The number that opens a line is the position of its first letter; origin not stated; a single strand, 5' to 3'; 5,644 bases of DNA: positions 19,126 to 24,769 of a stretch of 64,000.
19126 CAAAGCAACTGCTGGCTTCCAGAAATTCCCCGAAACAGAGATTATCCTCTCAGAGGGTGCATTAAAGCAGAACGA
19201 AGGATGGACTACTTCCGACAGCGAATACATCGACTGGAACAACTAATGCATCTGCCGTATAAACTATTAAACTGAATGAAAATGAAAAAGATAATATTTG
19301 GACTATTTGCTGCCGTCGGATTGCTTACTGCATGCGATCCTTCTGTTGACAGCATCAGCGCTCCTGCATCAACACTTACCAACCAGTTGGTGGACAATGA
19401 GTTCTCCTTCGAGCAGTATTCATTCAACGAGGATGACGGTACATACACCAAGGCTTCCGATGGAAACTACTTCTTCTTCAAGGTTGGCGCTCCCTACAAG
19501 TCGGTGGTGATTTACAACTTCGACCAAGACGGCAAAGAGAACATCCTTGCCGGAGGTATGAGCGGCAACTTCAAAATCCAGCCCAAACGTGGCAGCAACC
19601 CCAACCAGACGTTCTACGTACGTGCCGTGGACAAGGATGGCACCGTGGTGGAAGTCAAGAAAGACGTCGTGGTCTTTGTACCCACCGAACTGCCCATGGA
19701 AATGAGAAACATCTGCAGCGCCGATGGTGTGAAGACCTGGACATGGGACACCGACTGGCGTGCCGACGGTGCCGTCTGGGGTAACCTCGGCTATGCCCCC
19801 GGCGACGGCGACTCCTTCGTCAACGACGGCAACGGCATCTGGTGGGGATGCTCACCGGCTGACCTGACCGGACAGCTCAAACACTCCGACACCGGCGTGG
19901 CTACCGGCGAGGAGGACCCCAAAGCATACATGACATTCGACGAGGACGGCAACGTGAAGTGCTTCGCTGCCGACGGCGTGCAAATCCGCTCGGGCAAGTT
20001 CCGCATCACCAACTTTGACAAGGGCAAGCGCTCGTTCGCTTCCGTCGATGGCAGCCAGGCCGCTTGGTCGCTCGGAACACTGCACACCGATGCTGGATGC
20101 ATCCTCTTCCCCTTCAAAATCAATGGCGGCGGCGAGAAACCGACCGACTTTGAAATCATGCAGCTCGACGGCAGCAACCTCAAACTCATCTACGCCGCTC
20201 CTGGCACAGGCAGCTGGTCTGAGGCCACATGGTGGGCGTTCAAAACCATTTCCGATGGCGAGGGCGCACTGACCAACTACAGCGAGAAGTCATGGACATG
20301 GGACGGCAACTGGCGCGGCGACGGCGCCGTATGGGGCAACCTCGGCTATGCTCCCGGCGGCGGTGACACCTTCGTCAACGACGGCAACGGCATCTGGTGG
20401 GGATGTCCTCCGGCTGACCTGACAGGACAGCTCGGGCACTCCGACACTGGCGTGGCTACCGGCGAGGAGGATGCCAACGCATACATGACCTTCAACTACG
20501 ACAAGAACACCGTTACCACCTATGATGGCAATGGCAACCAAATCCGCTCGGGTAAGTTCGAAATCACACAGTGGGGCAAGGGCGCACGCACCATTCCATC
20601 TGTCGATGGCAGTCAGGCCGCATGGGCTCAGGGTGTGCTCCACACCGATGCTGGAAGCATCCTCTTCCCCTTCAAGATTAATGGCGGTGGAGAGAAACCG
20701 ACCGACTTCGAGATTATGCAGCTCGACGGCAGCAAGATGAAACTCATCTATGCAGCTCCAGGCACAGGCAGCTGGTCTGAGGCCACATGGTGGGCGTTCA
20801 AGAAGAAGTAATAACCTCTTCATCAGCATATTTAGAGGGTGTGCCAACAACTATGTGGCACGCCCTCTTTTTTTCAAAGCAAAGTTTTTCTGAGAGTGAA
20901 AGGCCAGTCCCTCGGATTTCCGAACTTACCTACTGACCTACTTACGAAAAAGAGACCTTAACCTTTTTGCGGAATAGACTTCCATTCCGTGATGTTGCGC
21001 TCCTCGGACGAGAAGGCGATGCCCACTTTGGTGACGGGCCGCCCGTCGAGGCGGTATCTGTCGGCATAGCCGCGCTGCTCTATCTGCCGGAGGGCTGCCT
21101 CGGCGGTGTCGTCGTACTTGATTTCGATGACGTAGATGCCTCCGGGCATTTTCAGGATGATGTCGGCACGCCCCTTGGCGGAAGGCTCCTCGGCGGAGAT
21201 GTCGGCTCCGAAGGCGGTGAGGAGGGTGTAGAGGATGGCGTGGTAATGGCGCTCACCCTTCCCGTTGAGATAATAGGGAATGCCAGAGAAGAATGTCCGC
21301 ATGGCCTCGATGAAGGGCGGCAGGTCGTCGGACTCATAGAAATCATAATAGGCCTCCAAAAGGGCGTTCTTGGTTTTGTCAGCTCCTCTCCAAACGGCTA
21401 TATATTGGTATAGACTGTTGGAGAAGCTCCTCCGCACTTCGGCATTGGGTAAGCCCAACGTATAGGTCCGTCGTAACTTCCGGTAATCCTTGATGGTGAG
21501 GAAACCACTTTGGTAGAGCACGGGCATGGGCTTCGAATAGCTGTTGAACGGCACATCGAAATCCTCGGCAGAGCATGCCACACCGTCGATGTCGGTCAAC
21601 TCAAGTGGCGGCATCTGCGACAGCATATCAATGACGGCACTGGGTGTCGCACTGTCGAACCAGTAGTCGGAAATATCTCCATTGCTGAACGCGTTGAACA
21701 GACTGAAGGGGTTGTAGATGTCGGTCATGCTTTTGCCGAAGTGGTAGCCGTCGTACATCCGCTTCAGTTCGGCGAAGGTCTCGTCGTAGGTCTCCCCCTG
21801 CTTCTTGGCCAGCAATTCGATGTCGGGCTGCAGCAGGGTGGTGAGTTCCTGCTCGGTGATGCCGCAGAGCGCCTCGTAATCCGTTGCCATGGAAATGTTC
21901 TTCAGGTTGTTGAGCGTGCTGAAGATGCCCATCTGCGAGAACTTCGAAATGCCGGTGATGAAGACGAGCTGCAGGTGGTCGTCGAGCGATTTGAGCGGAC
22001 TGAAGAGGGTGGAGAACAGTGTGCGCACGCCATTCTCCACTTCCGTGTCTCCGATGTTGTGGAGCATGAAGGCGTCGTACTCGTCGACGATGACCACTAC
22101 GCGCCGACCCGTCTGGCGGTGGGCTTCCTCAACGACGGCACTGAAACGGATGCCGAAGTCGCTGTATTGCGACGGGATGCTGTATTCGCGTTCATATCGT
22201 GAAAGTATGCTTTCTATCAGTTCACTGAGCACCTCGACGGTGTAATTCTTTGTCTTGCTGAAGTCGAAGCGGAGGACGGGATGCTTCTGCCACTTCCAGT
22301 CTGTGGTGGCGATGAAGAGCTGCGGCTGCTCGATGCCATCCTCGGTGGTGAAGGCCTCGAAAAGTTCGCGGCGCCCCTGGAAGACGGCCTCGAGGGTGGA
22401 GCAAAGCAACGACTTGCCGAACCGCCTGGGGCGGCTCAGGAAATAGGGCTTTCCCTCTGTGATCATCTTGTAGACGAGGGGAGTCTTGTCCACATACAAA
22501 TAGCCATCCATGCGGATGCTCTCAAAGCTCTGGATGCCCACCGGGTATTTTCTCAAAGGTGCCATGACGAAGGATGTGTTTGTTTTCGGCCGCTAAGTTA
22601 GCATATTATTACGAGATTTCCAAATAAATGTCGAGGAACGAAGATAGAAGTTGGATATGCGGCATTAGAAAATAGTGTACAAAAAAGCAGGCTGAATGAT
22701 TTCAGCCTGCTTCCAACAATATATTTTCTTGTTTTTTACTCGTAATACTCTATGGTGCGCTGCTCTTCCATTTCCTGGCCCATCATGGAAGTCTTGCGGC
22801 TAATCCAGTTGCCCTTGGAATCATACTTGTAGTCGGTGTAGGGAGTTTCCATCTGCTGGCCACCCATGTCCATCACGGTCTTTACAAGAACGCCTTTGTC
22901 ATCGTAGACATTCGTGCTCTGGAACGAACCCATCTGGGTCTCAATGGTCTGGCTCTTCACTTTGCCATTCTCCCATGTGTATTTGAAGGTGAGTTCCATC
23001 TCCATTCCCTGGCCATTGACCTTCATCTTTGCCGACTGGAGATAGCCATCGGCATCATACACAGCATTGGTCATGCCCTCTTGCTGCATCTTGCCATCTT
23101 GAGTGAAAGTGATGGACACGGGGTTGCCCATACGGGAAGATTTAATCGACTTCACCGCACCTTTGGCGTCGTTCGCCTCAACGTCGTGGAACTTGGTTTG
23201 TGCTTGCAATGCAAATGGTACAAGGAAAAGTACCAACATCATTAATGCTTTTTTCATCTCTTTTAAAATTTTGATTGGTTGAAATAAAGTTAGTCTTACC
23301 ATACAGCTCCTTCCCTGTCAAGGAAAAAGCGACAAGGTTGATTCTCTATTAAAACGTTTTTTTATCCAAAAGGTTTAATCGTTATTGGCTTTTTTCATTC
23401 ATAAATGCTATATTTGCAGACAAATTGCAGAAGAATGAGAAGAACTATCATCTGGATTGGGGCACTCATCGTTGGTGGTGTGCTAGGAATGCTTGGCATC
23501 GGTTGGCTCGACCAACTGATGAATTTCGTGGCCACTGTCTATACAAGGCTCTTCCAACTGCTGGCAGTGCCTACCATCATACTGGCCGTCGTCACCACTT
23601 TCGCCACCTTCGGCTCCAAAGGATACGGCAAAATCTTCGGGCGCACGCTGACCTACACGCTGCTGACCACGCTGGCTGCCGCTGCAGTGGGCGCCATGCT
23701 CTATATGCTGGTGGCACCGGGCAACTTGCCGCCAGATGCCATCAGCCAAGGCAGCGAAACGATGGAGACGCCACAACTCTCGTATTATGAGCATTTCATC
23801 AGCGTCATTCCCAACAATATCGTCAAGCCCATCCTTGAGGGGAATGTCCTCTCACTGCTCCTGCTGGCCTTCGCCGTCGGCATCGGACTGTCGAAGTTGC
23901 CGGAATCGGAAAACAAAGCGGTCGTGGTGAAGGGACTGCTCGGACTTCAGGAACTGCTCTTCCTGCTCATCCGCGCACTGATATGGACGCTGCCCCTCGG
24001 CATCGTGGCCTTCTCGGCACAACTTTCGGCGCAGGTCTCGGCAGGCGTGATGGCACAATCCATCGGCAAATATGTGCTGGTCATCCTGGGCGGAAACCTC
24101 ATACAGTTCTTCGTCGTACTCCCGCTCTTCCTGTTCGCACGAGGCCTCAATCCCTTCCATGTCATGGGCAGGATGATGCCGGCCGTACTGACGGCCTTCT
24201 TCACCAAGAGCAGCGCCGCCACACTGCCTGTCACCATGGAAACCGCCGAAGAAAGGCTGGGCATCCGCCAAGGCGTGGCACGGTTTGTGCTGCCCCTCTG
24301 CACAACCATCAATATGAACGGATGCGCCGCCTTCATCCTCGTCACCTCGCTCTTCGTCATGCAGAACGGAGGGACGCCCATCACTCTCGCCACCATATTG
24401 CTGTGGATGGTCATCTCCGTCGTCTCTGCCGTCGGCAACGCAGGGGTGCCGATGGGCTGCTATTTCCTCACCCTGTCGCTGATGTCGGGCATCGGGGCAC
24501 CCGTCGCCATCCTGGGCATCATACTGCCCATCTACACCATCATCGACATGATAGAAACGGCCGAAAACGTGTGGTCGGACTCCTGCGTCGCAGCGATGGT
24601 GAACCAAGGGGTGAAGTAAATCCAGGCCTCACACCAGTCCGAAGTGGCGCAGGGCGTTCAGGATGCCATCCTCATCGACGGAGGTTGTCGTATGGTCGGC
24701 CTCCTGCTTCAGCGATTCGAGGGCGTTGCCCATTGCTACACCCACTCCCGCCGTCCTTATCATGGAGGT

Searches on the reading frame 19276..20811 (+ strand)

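Call 14: search_protein_families(library=pfam, proteins=[window:19276-20811:+], max_evalue=0.001)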
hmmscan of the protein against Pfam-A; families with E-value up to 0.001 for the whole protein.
window:19276-20811:+ (511 aa): 0 families

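Call 42: search_protein_families(library=ncbifam, proteins=[window:19276-20811:+], max_evalue=0.01)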
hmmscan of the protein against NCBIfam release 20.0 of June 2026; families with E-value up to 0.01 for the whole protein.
window:19276-20811:+ (511 aa): 0 families

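Call 95: search_protein_families(library=pfam, proteins=[window:19276-20811:+], max_evalue=1)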
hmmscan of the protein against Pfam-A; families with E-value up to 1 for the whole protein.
window:19276-20811:+ (511 aa): 1 family
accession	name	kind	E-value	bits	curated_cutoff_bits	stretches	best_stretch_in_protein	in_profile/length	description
PF08139.17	LPAM_1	-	0.18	12.8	20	1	3-20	1-17/18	Prokaryotic membrane lipoprotein lipid attachment site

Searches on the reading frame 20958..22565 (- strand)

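Call 14: search_protein_families(library=pfam, proteins=[window:20958-22565:-], max_evalue=0.001)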
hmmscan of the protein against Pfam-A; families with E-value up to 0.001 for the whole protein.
window:20958-22565:- (535 aa): 2 families
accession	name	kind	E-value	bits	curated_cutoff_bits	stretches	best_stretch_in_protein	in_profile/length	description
PF09820.16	AAA-ATPase_like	-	2e-59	201.2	26.1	1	8-215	1-201/201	Predicted AAA-ATPase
PF08011.17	PDDEXK_9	-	1.4e-18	67.2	25.5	1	436-528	1-105/105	PD-(D/E)XK nuclease superfamily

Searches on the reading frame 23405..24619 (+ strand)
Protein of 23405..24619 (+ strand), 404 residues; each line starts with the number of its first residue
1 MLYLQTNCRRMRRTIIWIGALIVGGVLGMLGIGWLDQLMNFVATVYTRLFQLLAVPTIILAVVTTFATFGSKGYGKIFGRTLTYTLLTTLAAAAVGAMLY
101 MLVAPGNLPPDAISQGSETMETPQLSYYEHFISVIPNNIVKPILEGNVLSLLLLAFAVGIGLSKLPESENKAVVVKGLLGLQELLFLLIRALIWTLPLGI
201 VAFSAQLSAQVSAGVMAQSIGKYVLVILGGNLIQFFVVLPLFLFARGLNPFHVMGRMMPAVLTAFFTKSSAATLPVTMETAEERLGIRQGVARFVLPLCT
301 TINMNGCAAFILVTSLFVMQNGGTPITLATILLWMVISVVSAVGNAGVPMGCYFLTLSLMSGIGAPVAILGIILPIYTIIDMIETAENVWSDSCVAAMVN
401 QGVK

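Call 14: search_protein_families(library=pfam, proteins=[window:23405-24619:+], max_evalue=0.001)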
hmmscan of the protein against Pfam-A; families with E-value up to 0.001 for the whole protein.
window:23405-24619:+ (404 aa): 1 family
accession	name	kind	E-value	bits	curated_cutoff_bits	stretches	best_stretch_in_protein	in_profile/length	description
PF00375.23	SDF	-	1.7e-88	297.7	27.9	1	18-400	6-385/387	Sodium:dicarboxylate symporter family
